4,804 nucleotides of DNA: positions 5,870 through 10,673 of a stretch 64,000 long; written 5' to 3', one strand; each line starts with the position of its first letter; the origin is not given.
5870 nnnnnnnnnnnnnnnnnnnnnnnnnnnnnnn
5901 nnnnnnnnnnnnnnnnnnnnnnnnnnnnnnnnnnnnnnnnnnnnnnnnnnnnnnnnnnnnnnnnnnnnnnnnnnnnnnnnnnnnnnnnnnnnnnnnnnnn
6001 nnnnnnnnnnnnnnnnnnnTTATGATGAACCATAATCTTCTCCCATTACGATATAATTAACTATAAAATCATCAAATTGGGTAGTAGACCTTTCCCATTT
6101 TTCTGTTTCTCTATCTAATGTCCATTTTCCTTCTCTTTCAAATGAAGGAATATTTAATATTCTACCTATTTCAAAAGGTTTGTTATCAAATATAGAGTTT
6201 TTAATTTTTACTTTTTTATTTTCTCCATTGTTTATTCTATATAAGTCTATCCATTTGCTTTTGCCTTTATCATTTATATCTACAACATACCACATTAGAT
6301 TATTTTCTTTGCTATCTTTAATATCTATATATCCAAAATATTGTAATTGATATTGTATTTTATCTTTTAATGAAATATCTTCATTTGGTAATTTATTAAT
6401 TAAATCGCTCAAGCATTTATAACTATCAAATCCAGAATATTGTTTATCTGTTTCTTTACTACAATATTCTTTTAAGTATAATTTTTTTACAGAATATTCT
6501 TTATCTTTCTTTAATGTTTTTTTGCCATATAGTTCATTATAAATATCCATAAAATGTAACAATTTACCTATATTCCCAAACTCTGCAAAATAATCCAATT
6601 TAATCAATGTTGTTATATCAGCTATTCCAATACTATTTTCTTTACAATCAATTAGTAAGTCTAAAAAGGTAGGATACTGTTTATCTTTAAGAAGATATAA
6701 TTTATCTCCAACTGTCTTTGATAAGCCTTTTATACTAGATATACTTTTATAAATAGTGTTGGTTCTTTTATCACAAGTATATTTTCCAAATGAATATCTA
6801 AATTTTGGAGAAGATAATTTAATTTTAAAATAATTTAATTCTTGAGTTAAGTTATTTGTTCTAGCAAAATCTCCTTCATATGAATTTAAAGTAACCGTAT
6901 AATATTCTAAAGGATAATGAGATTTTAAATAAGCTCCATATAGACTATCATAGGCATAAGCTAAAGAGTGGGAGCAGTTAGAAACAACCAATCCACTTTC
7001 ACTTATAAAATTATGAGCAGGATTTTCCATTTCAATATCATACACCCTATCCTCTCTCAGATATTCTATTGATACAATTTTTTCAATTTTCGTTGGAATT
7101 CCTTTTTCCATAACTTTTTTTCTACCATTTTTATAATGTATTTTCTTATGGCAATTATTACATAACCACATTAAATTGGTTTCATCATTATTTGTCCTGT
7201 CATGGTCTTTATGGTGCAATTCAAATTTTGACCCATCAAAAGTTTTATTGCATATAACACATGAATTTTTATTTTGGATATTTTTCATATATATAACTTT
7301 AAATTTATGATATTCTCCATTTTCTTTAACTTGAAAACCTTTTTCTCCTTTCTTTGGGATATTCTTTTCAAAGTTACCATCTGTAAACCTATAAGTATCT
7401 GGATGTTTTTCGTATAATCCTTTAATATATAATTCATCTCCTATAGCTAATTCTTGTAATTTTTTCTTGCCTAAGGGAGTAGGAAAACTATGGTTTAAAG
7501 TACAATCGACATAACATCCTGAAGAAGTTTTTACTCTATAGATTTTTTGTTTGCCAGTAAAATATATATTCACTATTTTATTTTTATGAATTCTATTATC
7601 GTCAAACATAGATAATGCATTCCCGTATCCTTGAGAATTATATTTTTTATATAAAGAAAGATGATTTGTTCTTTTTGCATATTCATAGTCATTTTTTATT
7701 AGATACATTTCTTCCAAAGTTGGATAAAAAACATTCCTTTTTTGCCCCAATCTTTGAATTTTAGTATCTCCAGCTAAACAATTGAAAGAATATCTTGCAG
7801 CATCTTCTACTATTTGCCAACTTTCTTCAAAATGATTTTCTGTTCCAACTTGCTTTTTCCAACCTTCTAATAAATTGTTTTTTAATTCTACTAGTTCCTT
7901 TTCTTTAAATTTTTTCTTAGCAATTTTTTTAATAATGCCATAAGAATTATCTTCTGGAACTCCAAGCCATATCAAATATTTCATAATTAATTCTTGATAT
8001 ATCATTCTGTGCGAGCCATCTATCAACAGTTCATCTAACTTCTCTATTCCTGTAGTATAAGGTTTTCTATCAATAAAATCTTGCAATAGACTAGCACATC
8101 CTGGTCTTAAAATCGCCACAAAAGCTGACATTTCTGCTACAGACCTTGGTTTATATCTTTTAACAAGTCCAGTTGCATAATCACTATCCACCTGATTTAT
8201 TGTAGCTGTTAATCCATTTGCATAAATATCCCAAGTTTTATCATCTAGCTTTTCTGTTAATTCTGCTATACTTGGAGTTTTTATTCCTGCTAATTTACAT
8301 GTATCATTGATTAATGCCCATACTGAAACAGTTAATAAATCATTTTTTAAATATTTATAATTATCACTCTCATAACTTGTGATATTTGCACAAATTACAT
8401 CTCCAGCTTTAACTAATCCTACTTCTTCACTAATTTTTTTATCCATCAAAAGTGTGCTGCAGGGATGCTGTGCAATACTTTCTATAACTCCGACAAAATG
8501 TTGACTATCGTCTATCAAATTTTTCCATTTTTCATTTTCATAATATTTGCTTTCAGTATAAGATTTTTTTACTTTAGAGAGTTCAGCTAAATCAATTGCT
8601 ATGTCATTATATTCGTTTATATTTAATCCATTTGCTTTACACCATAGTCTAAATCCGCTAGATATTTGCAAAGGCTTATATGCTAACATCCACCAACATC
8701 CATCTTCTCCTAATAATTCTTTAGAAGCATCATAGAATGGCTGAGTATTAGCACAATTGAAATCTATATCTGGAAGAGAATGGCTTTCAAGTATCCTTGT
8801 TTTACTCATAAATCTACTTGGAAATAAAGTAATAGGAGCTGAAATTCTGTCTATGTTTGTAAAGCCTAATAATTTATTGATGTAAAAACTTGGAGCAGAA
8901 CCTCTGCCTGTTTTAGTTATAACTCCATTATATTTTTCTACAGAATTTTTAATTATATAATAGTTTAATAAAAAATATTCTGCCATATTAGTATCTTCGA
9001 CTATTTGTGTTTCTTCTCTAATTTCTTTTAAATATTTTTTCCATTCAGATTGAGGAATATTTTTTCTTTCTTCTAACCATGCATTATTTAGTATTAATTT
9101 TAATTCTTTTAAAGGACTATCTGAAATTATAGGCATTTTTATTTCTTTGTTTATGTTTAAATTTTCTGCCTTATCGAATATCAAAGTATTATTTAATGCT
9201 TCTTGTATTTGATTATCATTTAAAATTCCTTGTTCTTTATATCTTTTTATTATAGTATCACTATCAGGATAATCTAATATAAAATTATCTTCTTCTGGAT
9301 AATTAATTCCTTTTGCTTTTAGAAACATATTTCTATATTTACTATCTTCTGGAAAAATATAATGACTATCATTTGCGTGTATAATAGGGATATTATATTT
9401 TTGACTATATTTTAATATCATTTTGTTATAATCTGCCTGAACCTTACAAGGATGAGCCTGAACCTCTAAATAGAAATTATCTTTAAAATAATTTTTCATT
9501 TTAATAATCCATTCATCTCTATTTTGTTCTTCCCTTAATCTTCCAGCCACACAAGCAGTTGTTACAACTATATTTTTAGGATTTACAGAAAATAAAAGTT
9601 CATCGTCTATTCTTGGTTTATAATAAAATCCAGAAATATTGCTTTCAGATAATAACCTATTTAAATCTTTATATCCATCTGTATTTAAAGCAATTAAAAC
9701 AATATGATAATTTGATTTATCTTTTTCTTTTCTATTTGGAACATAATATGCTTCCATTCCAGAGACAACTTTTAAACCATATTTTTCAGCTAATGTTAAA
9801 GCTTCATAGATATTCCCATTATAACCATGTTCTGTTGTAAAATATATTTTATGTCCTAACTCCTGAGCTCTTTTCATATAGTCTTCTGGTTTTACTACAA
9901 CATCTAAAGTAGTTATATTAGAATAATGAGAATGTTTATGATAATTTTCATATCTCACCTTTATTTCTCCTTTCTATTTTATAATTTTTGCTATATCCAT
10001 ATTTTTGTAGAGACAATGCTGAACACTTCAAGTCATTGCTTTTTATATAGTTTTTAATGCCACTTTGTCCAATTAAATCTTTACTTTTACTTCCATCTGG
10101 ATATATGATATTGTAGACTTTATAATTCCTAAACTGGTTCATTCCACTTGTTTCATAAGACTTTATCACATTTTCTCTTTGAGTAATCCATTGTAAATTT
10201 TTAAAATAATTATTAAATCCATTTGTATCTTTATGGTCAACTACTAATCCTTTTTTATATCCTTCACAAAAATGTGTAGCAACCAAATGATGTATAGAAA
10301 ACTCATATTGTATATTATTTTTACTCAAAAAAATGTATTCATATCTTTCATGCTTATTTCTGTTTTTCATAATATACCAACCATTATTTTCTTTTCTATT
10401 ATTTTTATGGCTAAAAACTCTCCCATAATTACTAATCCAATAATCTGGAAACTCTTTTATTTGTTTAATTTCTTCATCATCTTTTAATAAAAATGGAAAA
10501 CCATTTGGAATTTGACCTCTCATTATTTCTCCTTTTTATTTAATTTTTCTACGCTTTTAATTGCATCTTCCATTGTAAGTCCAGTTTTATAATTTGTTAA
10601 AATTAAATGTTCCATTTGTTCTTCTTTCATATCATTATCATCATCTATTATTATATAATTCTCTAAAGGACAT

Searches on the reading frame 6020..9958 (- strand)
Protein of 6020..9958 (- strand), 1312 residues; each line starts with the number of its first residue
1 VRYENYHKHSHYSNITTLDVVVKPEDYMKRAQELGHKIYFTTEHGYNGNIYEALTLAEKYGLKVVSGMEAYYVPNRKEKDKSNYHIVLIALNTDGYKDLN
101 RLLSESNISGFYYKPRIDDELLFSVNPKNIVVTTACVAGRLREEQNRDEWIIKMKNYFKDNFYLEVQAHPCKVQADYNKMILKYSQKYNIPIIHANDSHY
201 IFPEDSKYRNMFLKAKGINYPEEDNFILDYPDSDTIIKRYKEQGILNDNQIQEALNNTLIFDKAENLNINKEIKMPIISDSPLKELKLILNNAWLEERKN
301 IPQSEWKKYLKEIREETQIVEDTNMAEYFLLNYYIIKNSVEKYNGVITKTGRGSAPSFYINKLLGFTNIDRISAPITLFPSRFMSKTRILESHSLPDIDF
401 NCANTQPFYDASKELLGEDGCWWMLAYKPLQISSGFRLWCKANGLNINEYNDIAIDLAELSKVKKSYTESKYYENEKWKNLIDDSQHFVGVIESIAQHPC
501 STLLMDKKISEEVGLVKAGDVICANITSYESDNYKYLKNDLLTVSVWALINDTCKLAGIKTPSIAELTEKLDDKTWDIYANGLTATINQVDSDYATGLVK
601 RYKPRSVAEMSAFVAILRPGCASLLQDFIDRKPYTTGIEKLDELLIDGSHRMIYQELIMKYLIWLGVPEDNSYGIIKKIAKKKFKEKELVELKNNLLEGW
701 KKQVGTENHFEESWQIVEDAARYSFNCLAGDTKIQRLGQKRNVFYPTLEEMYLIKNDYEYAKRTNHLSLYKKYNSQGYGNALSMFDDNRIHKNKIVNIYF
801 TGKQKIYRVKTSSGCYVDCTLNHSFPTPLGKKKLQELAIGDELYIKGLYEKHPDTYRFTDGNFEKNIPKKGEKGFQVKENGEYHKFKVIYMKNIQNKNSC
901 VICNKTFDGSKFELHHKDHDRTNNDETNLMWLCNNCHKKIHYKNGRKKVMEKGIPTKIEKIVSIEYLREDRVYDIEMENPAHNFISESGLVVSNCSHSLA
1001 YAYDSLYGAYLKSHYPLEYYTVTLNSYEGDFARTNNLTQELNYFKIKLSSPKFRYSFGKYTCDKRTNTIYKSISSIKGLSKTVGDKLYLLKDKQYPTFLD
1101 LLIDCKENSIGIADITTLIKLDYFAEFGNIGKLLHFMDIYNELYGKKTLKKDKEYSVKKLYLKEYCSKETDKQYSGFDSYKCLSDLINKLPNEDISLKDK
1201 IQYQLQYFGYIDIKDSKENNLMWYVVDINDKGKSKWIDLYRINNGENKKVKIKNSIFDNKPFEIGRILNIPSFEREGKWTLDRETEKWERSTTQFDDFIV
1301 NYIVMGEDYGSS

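Call 20: search_protein_families(library=phrogs, proteins=[window:6020-9958:-], max_evalue=0.001)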
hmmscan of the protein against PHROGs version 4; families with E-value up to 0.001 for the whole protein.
window:6020-9958:- (1312 aa): 18 families
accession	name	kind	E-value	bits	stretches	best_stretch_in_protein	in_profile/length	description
phrog_405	-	DNA, RNA and nucleotide metabolism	1.2e-225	753.1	1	1-1286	42-1067/1190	DNA polymerase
phrog_7513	-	unknown function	1.1e-50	173.8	2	1-278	9-313/461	-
phrog_11119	-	DNA, RNA and nucleotide metabolism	3.2e-38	132.9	1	1022-1304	1-293/299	DNA polymerase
phrog_11165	-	DNA, RNA and nucleotide metabolism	3.8e-27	95.7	3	531-727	269-478/782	DNA polymerase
phrog_12219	-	DNA, RNA and nucleotide metabolism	7.7e-14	51.9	2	994-1240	381-633/823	DNA polymerase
phrog_8048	-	DNA, RNA and nucleotide metabolism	1.7e-11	44.8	1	898-963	177-250/273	HNH endonuclease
phrog_4335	-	unknown function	3.6e-08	34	1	992-1094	32-132/421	-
phrog_10822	-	DNA, RNA and nucleotide metabolism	5.2e-07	30.6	1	877-1066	80-183/245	HNH endonuclease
phrog_589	-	DNA, RNA and nucleotide metabolism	1.8e-06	28.8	1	895-979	89-176/179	HNH endonuclease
phrog_4160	-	unknown function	4.7e-06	27.6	1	887-946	60-125/178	-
phrog_1271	-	DNA, RNA and nucleotide metabolism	1.1e-05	26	1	890-950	262-325/361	HNH endonuclease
phrog_25862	-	DNA, RNA and nucleotide metabolism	1.3e-05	26.7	1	885-941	77-136/149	HNH endonuclease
phrog_28563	-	unknown function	5.5e-05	24.4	1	959-1004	36-80/98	-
phrog_2340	-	DNA, RNA and nucleotide metabolism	6.2e-05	24.2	1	894-948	120-167/171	endonuclease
phrog_144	-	DNA, RNA and nucleotide metabolism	9e-05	23.2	1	896-963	83-155/175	HNH endonuclease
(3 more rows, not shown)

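Call 85: search_protein_families(library=pfam, proteins=[window:6020-9958:-], max_evalue=0.001)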
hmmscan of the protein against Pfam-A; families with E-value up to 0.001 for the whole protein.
window:6020-9958:- (1312 aa): 5 families
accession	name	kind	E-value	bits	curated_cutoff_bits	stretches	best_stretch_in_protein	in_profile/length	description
PF02811.25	PHP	-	2e-25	90.5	26.4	1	6-169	2-164/164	PHP domain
PF07733.18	DNA_pol3_alpha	-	2e-21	77.2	23.9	1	296-542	10-259/260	Bacterial DNA polymerase III alpha NTPase domain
PF17657.6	DNA_pol3_finger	-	6.7e-17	61.8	22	1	570-702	27-164/166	Bacterial DNA polymerase III alpha subunit finger domain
PF14890.11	Intein_splicing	-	1.4e-08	35.1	35.8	1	778-994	21-155/155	Intein splicing domain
PF01844.29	HNH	-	0.00021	21.8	21.4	1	900-942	1-46/47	HNH endonuclease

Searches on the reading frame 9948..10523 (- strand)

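Call 63: search_protein_families(library=phrogs, proteins=[window:9948-10523:-], max_evalue=0.01)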
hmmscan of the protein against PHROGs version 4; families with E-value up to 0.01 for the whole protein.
window:9948-10523:- (191 aa): 8 families
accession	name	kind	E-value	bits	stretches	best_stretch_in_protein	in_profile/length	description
phrog_59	-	DNA, RNA and nucleotide metabolism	1.1e-24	88.7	1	14-166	135-246/423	HNH endonuclease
phrog_959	-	DNA, RNA and nucleotide metabolism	3.7e-20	73.1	1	16-126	5-110/138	HNH endonuclease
phrog_1492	-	DNA, RNA and nucleotide metabolism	1.1e-13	52.2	1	17-119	45-156/414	HNH endonuclease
phrog_4578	-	DNA, RNA and nucleotide metabolism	1.6e-05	25.8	1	89-120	26-57/130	HNH endonuclease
phrog_99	-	DNA, RNA and nucleotide metabolism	0.00024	21.9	1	60-119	146-202/383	HNH endonuclease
phrog_37683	-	unknown function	0.00056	20.1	1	19-121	112-207/279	-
phrog_826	-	DNA, RNA and nucleotide metabolism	0.0022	18.6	1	76-123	111-159/281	HNH endonuclease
phrog_18906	-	unknown function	0.0094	17.4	0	8-43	11-46/113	-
